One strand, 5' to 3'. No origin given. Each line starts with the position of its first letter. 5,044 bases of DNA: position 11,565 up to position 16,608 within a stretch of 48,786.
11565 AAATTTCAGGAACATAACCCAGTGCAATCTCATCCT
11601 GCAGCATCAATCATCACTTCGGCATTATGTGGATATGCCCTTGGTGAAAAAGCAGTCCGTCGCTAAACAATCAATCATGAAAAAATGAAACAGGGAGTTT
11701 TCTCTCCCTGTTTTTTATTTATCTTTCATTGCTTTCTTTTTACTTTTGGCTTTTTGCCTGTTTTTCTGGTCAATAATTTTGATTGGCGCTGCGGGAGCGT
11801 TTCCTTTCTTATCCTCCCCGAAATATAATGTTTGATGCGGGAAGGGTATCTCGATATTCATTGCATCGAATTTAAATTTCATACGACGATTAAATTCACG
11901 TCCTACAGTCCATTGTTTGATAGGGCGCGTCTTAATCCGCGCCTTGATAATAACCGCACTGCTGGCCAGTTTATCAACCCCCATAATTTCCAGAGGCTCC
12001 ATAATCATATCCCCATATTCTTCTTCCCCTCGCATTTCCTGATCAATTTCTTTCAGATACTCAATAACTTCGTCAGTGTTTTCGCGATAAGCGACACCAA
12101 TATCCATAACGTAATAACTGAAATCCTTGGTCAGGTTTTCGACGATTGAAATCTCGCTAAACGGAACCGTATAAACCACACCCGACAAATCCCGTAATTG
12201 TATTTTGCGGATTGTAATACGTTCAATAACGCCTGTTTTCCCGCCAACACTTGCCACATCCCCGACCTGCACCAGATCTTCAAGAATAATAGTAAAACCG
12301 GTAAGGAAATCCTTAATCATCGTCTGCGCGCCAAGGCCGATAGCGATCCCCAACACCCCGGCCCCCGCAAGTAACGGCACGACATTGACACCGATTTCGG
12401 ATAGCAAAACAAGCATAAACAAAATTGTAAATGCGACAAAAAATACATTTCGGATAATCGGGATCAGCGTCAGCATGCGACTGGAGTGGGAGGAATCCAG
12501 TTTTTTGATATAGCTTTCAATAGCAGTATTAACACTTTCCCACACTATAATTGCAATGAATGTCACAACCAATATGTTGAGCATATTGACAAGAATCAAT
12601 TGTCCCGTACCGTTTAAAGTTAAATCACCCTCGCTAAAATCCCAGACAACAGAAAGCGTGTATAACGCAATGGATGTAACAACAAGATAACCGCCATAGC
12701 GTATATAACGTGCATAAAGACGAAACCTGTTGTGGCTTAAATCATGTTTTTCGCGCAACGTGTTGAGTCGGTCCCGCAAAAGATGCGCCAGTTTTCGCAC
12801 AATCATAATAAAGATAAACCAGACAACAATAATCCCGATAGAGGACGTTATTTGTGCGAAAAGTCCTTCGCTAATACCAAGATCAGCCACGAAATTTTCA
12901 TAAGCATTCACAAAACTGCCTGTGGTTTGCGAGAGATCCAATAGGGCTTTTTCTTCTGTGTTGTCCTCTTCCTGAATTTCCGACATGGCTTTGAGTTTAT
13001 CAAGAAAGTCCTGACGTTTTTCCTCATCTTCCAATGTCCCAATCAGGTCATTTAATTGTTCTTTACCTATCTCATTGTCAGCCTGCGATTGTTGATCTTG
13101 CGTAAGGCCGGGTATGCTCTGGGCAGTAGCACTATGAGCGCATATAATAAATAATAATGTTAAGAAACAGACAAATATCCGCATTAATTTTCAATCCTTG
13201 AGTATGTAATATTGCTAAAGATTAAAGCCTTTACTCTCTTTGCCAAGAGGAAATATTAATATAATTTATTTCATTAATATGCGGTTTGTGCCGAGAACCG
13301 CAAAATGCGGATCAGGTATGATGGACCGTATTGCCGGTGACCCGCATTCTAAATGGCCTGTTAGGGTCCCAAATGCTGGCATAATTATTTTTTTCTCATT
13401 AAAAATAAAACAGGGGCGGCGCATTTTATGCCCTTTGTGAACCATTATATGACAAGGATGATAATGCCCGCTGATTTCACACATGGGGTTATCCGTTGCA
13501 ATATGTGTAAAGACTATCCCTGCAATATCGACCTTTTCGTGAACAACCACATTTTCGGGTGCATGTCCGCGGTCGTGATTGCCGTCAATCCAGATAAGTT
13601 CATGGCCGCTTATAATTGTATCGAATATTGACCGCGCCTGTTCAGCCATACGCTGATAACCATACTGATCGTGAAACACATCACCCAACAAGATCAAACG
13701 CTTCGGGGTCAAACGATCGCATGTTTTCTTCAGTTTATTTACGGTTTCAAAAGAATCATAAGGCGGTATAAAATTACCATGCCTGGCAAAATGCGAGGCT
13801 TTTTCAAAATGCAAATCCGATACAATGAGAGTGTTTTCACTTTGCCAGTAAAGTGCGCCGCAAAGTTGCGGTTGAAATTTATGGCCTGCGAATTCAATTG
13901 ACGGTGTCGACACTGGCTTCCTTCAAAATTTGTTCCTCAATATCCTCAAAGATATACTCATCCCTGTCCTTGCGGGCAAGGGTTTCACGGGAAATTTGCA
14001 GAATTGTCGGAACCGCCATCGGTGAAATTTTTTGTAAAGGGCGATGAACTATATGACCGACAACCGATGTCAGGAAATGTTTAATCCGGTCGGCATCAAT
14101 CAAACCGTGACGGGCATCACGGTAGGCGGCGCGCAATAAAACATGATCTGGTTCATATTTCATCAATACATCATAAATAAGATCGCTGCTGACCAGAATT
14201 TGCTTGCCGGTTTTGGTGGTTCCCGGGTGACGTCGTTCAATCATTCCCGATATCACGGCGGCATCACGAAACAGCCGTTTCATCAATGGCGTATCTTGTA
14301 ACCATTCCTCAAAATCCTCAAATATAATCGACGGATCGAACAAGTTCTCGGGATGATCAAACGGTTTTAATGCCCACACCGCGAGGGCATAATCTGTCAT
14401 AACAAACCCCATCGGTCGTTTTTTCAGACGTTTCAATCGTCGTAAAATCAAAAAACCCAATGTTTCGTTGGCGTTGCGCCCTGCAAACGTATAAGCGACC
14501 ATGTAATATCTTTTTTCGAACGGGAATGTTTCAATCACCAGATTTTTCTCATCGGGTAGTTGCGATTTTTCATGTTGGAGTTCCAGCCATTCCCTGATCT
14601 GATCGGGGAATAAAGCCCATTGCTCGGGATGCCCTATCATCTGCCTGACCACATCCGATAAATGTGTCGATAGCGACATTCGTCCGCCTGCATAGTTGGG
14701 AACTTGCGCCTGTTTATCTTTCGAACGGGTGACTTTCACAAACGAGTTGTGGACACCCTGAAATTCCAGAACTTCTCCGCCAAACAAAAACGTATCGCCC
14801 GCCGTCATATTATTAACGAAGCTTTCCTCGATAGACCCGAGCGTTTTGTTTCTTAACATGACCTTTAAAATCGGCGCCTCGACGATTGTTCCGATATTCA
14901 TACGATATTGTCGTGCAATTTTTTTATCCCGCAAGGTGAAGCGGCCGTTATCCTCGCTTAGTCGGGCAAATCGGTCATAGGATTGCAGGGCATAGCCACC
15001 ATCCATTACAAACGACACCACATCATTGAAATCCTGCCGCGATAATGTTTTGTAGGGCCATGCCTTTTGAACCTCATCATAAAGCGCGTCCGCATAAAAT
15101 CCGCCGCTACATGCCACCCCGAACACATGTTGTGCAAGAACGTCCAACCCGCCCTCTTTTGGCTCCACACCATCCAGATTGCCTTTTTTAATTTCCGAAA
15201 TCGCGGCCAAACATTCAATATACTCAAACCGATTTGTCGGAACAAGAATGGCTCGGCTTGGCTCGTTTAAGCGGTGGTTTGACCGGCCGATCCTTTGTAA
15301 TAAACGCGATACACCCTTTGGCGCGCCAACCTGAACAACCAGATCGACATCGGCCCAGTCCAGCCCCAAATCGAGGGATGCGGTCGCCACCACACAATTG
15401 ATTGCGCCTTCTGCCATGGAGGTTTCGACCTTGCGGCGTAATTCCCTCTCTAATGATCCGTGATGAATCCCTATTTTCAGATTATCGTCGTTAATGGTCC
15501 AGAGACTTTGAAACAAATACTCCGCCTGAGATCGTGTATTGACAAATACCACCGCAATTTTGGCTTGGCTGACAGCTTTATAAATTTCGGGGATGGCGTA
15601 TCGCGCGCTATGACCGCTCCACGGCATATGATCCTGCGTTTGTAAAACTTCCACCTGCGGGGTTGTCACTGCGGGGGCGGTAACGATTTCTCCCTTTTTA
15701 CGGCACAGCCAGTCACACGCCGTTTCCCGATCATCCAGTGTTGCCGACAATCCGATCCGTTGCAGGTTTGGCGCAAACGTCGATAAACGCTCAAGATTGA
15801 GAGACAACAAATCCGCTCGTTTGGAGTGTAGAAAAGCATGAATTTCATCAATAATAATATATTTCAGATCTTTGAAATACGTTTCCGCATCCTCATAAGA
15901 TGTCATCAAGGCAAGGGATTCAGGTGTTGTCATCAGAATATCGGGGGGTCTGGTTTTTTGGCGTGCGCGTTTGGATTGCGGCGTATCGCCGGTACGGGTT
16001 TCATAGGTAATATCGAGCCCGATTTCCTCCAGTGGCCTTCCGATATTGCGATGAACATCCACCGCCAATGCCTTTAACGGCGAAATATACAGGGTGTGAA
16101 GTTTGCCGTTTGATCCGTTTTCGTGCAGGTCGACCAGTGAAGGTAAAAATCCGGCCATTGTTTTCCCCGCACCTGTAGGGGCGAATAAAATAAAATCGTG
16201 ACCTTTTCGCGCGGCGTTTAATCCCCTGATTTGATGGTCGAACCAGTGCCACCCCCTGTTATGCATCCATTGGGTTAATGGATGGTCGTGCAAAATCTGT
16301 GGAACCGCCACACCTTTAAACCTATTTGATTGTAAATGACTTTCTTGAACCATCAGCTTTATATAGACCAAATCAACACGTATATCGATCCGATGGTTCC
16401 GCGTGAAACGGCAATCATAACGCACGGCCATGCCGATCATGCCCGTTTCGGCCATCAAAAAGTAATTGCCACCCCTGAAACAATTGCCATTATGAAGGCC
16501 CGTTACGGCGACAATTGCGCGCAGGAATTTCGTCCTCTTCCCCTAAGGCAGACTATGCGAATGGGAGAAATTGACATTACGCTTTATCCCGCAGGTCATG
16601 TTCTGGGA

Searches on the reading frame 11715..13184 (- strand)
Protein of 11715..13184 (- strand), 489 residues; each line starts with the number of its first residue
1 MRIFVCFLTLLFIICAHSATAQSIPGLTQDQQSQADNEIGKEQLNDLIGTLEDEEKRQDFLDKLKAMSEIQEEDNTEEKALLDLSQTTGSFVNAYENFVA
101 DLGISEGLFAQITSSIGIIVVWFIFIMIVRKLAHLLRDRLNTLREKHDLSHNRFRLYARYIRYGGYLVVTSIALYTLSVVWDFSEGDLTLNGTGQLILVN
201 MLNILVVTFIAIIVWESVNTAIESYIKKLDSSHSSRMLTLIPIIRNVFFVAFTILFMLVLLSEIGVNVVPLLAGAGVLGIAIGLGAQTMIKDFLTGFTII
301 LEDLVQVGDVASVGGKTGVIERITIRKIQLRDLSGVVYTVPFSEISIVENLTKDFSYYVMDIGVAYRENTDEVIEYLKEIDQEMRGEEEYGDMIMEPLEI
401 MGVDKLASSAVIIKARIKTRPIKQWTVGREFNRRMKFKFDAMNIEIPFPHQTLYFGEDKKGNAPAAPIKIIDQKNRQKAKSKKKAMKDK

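Call 7: search_protein_families(library=pfam, proteins=[window:11715-13184:-])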
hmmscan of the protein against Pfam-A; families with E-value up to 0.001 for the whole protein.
window:11715-13184:- (489 aa): 3 families
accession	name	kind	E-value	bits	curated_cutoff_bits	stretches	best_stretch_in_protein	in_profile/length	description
PF21082.3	MS_channel_3rd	-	1e-11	45.5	21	1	359-446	2-88/88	Mechanosensitive ion channel MscS, C-terminal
PF00924.24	MS_channel_2nd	-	1.9e-11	44.3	20.2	1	289-353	2-68/68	Mechanosensitive ion channel, beta-domain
PF21088.3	MS_channel_1st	-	2.5e-05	24.6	23.1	1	247-287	2-42/42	Mechanosensitive ion channel, transmembrane helices 2/3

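Call 8: search_protein_families(library=ncbifam, proteins=[window:11715-13184:-])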
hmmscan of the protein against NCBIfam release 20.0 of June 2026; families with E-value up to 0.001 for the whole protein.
window:11715-13184:- (489 aa): 5 families
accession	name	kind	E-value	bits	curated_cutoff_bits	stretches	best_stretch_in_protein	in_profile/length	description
NF008542.0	PRK11465.1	equivalog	2.7e-52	178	596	1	160-451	426-720/741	mechanosensitive channel protein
NF047601.1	MscSThanab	equivalog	2.9e-43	148.4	500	1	198-454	21-275/280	small-conductance mechanosensitive channel MscS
NF007662.0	PRK10334.1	subfamily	2.1e-11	43.6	321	1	199-456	32-278/286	small-conductance mechanosensitive channel MscS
NF047602.1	MscsSHelicob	equivalog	4.9e-11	42.6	400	1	201-449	13-252/260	small-conductance mechanosensitive channel MscS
NF008438.0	PRK11281.1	equivalog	1e-05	23.5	991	1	277-455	911-1088/1113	mechanosensitive channel MscK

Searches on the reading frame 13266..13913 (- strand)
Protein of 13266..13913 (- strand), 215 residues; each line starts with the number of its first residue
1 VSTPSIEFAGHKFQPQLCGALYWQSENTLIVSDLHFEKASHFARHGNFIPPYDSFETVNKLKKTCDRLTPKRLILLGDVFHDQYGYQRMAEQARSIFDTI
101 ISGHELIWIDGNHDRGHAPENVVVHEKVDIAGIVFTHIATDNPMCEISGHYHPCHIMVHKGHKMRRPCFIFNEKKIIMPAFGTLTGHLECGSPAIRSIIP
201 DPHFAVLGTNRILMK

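Call 7: search_protein_families(library=pfam, proteins=[window:13266-13913:-])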
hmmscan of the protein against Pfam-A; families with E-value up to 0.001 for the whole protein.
window:13266-13913:- (215 aa): 1 family
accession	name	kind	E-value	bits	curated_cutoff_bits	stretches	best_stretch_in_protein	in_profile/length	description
PF00149.33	Metallophos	-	1.2e-05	26.3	21.5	1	29-121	4-72/191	Calcineurin-like phosphoesterase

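Call 8: search_protein_families(library=ncbifam, proteins=[window:13266-13913:-])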
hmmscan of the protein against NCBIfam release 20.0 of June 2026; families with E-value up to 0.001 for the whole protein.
window:13266-13913:- (215 aa): 2 families
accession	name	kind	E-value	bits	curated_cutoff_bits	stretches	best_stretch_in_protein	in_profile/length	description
TIGR04123.1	P_estr_lig_assc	hypoth_equivalog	1.5e-58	197.6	150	1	6-193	1-192/207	ligase-associated DNA damage response endonuclease PdeM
TIGR00024.1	SbcD_rel_arch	hypoth_equivalog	7.9e-16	58.5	115.2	1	26-185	15-180/224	putative phosphoesterase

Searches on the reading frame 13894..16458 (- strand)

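Call 7: search_protein_families(library=pfam, proteins=[window:13894-16458:-])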
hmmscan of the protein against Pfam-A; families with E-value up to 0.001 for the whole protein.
window:13894-16458:- (854 aa): 6 families
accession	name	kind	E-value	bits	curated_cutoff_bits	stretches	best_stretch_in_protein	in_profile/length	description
PF08494.16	DEAD_assoc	-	1.7e-47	162.2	23.5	1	634-815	1-191/191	DEAD/H associated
PF19306.5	WH_Lhr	-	2.7e-44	150.9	27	1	422-585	2-167/168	Large helicase-related protein, winged helix domain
PF00270.35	DEAD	-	3.5e-32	111.9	26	1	75-244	3-162/167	DEAD/DEAH box helicase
PF00271.37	Helicase_C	-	3.7e-16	59.8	23.5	1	297-393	13-106/110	Helicase conserved C-terminal domain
PF04851.21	ResIII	-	1.8e-07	31.7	22.5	1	77-242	9-163/164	Type III restriction enzyme, res subunit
PF22590.2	Cas3-like_C_2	-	8.1e-05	23.3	27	1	299-394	2-102/106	CRISPR-associated nuclease/helicase Cas3, C-terminal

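Call 8: search_protein_families(library=ncbifam, proteins=[window:13894-16458:-])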
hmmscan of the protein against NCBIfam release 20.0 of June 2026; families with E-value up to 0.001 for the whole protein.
window:13894-16458:- (854 aa): 36 families (the best 25 are shown)
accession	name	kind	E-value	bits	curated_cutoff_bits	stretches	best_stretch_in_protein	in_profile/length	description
TIGR04121.1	DEXH_lig_assoc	equivalog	0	1022.5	850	1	60-840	2-799/804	ligase-associated DNA damage response DEXH box helicase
NF010338.0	PRK13767.1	equivalog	2.4e-133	446.3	849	1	55-847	18-866/877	ATP-dependent helicase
NF007284.0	PRK09751.1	equivalog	5.2e-70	236.1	1496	2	81-274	39-251/1538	ATP-dependent helicase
TIGR03817.1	DECH_helic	hypoth_equivalog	1.9e-29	102.5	874.1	1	53-406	18-382/742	helicase/secretion neighborhood putative DEAH-box helicase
NF001308.0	PRK00254.1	equivalog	1.8e-18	66.1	1216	1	80-314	32-253/720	ATP-dependent DNA helicase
NF002654.0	PRK02362.1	equivalog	1.7e-17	63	887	1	85-251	38-191/739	ATP-dependent DNA helicase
TIGR00614.1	recQ_fam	subfamily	3.4e-17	62.4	219.8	1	75-406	15-329/470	RecQ family ATP-dependent DNA helicase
NF008394.0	PRK11192.1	equivalog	2.6e-16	59.5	507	1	76-394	30-339/441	ATP-dependent RNA helicase SrmB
NF053631.1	RNA_helic_CshA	equivalog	7.8e-16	58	646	1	76-417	26-352/434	degradosome RNA helicase CshA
NF041067.1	DpdJ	equivalog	2.5e-15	55.3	800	2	353-393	573-613/1482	protein DpdJ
NF041063.1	DpdF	equivalog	2.9e-15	55.9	550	2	78-207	150-280/813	protein DpdF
NF008744.0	PRK11776.1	equivalog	3.7e-15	55.5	524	1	76-396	31-336/460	ATP-dependent RNA helicase DbpA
NF002251.0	PRK01172.1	equivalog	5e-15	54.8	891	1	63-329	14-268/674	ATP-dependent DNA helicase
NF053711.1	RNA_heli_RhlE1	exception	1.2e-13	50.6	750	1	76-427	28-366/434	RNA helicase RhlE1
TIGR01587.1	cas3_core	equivalog_domain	1.4e-12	47.4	102.45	1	89-395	2-318/358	CRISPR-associated helicase Cas3'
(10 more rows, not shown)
